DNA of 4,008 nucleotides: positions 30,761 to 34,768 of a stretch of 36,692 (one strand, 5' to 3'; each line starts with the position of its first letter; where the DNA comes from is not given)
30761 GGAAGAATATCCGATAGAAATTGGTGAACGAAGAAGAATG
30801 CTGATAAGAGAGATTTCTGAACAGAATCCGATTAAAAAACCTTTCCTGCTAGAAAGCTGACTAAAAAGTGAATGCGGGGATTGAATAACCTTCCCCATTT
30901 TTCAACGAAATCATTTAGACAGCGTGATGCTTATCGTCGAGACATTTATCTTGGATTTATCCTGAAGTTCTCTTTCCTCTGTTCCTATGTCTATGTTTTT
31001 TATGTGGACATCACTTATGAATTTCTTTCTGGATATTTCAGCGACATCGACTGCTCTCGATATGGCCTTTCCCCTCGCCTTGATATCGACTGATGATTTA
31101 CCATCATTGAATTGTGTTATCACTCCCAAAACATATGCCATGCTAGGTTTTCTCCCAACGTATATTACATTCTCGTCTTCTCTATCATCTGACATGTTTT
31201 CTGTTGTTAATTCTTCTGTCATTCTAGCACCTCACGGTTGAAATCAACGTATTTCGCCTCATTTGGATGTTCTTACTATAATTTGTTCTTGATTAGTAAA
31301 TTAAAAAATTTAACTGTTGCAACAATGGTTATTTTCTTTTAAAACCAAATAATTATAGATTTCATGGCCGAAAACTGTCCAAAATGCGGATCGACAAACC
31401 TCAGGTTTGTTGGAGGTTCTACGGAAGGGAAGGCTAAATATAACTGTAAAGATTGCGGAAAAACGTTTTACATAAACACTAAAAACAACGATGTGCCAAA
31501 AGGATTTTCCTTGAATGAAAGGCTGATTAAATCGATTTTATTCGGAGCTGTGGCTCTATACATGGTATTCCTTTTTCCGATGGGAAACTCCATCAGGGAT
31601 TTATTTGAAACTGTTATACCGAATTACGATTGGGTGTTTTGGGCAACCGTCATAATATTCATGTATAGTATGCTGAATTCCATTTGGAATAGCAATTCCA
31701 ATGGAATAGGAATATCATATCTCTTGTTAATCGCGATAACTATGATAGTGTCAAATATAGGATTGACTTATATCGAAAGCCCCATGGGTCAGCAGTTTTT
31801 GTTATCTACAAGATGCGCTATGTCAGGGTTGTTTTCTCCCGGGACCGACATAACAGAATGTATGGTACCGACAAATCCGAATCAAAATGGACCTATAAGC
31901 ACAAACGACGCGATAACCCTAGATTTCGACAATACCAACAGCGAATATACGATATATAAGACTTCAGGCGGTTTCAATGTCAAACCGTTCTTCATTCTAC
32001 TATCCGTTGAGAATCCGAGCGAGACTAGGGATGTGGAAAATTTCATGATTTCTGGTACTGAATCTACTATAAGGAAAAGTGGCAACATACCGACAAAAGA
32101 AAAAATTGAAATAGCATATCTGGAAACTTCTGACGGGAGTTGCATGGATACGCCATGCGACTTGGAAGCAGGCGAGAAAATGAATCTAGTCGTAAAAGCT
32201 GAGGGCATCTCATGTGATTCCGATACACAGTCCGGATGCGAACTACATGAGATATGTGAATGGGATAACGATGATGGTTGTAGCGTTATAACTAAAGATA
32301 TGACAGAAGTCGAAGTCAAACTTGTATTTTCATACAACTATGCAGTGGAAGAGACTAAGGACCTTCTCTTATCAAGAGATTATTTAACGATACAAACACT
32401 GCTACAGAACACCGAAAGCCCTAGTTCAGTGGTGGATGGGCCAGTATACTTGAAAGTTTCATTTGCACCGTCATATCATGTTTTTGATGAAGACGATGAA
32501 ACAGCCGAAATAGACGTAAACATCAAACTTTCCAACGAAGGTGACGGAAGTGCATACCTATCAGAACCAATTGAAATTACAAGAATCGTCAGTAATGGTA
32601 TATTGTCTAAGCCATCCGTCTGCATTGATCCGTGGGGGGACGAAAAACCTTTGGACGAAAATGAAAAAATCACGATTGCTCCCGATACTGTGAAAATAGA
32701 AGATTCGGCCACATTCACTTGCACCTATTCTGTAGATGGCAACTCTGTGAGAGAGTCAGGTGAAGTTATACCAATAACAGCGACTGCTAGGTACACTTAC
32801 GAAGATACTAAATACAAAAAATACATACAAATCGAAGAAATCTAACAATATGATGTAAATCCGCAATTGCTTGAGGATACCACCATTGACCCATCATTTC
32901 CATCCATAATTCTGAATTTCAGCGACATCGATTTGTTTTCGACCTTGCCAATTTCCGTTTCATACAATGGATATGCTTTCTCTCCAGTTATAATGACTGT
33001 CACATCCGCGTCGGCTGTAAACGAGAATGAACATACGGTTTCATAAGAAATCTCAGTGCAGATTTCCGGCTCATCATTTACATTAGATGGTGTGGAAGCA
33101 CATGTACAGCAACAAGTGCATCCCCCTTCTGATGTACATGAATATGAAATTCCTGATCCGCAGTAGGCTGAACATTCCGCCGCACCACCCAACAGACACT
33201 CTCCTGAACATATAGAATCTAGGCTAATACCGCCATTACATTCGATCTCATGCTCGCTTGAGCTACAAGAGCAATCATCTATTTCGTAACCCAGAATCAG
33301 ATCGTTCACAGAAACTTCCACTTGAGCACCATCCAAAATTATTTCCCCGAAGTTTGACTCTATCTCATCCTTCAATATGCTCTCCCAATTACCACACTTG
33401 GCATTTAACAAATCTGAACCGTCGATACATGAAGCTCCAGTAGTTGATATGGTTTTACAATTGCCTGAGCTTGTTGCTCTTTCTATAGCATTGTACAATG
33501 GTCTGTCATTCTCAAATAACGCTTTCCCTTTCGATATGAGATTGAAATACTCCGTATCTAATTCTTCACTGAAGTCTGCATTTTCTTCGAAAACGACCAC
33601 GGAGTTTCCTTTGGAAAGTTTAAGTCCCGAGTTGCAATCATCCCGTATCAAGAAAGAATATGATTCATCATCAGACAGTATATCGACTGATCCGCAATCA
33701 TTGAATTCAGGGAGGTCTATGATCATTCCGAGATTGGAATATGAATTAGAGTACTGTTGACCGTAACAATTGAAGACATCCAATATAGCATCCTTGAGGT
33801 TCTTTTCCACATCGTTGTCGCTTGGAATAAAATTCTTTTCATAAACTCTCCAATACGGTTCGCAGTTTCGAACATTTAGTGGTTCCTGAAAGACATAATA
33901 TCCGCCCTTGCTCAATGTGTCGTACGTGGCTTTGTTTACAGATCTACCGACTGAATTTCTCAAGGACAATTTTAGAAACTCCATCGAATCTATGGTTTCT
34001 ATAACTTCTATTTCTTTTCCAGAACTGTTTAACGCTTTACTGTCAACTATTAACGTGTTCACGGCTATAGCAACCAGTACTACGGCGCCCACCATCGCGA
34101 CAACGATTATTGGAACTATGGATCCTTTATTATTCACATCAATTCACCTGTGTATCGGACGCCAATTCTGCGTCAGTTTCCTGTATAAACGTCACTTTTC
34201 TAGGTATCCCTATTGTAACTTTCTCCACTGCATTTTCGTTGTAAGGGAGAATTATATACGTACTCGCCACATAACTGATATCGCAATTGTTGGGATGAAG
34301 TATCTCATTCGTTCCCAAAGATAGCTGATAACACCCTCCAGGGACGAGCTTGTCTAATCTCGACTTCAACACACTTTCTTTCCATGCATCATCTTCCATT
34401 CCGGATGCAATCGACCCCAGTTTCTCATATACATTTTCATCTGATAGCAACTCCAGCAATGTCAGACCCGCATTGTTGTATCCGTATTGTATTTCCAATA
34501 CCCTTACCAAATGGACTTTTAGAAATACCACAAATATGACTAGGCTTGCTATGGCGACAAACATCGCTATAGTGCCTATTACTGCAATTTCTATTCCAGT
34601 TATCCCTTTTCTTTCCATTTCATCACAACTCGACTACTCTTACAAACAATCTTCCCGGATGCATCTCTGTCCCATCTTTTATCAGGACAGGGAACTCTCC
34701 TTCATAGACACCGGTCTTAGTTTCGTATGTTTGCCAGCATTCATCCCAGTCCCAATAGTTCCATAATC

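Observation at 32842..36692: Operon of at least seven prepilin-like and Cys-rich proteins with no visible assembly machinery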

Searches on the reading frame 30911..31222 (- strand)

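Call 7: search_protein_families(library=pfam, proteins=[window:30911-31222:-], max_evalue=0.1)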
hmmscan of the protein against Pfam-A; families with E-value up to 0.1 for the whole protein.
window:30911-31222:- (103 aa): 3 families
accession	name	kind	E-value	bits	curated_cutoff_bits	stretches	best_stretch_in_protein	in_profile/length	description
PF01918.27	Alba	-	6e-18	64.8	25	1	18-80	1-65/66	Alba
PF21636.2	PPP1R21_C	-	0.03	14.8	27.3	1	7-86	43-120/160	Protein phosphatase 1 regulatory subunit 21, C-terminal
PF12328.13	Rpp20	-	0.031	14.6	24.6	1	39-76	43-82/118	Rpp20 subunit of nuclear RNase MRP and P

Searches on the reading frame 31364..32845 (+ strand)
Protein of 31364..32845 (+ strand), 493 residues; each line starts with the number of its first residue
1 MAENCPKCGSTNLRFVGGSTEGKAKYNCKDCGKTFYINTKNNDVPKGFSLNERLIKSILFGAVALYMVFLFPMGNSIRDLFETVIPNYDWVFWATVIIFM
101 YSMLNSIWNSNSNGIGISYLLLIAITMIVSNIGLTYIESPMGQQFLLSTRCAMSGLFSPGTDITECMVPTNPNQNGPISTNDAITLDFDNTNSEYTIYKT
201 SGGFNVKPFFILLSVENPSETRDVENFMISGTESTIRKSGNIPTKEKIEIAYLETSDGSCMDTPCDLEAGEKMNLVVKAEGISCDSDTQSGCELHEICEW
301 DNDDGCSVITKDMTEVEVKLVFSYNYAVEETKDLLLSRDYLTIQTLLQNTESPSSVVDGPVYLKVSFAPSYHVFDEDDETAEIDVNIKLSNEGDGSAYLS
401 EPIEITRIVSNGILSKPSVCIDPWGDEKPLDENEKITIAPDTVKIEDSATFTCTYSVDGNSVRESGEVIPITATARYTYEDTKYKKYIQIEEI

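Call 7: search_protein_families(library=pfam, proteins=[window:31364-32845:+], max_evalue=0.1)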
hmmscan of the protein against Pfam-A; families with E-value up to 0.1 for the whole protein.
window:31364-32845:+ (493 aa): 5 families
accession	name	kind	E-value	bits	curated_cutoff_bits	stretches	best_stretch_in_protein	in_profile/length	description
PF23451.1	Zn_ribbon_PaaD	-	0.00012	22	27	1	4-35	16-49/53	PaaD zinc beta ribbon domain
PF09723.15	Zn_ribbon_8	-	0.0028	18.1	34.4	0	26-40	6-20/41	Zinc ribbon domain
PF12760.12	Zn_ribbon_IS1595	-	0.0032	17.8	25.4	1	4-34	20-46/46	Transposase zinc-ribbon domain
PF03811.18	Zn_ribbon_InsA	-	0.0041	17.3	26.1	1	4-31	7-34/35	InsA N-terminal domain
PF02701.20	Zn_ribbon_Dof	-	0.077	13.6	26.6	0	3-47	4-50/59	Dof domain, zinc finger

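Call 23: search_protein_families(library=ncbifam, proteins=[window:31364-32845:+], max_evalue=0.1)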
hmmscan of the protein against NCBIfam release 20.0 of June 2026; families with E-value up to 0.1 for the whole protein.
window:31364-32845:+ (493 aa): 9 families
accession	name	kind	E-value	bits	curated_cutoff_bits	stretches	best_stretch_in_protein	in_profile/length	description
NF048018.1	IS256_N_4Cys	domain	9.3e-07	29.4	27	1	4-35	1-31/31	transposase-like zinc-binding domain-containing protein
NF050000.1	IS1_IS1595_Zn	domain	9.9e-07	29.2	28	1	5-36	1-32/34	IS1/IS1595 family N-terminal zinc-binding domain-containing protein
NF033558.1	transpos_IS1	equivalog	1.7e-05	24.8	100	1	5-43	1-39/199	IS1 family transposase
NF047912.1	ECs_2282_CxxC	subfamily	0.00063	19.6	37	1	5-35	5-37/60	ECs_2282 family putative zinc-binding protein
TIGR02605.1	CxxC_CxxC_SSSS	subfamily_domain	0.0044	17.1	31.3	0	26-43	6-23/52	FmdB family zinc ribbon protein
TIGR03655.1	anti_R_Lar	subfamily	0.028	14.7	39.6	1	3-41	2-44/55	Lar family restriction alleviation protein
NF041913.1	HVO_2142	equivalog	0.029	14.2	90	1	2-31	11-39/48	HVO_2142 family zinc finger protein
NF010182.0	PRK13661.1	equivalog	0.051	13.4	99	1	57-145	49-135/183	ECF-type riboflavin transporter substrate-binding protein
NF003161.0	PRK04136.1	equivalog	0.079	12.5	54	0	2-15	28-41/49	50S ribosomal protein L40e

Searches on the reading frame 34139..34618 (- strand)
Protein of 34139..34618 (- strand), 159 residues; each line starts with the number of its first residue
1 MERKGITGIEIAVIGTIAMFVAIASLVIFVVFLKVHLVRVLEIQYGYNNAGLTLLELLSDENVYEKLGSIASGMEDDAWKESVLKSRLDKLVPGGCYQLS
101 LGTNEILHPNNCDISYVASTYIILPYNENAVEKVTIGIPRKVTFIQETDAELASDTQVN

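Call 7: search_protein_families(library=pfam, proteins=[window:34139-34618:-], max_evalue=0.1)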
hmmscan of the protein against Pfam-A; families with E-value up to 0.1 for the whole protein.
window:34139-34618:- (159 aa): 0 families

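Call 23: search_protein_families(library=ncbifam, proteins=[window:34139-34618:-], max_evalue=0.1)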
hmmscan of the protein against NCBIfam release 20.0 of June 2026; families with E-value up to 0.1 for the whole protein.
window:34139-34618:- (159 aa): 0 families

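Call 90: search_solved_structures(query=A7, max_evalue=1)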
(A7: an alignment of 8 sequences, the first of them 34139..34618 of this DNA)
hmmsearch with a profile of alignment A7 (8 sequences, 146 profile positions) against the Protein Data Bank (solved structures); distinct sequences matched with E-value up to 1: 7.
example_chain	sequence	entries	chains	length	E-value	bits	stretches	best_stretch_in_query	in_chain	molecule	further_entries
4ba6_A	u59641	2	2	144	0.41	13.7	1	34-86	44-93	Endoglucanase cel5A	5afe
2ypj_A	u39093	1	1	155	0.48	13.5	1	34-86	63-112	ENDOGLUCANASE CEL5A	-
9bdh_C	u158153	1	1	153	0.52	13.4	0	57-88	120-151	GT10.2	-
9bdi_A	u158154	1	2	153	0.52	13.4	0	56-88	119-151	GT10.2 glycan KO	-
9pv5_C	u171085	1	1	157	0.53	13.4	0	57-88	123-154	10E8-GT10.2 immunogen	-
8tzn_C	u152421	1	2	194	0.7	13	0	56-88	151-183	10E8-GT10.2 MPER scaffold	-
8sx3_C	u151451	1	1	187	0.72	12.9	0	57-88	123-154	10E8-GT10.2 immunogen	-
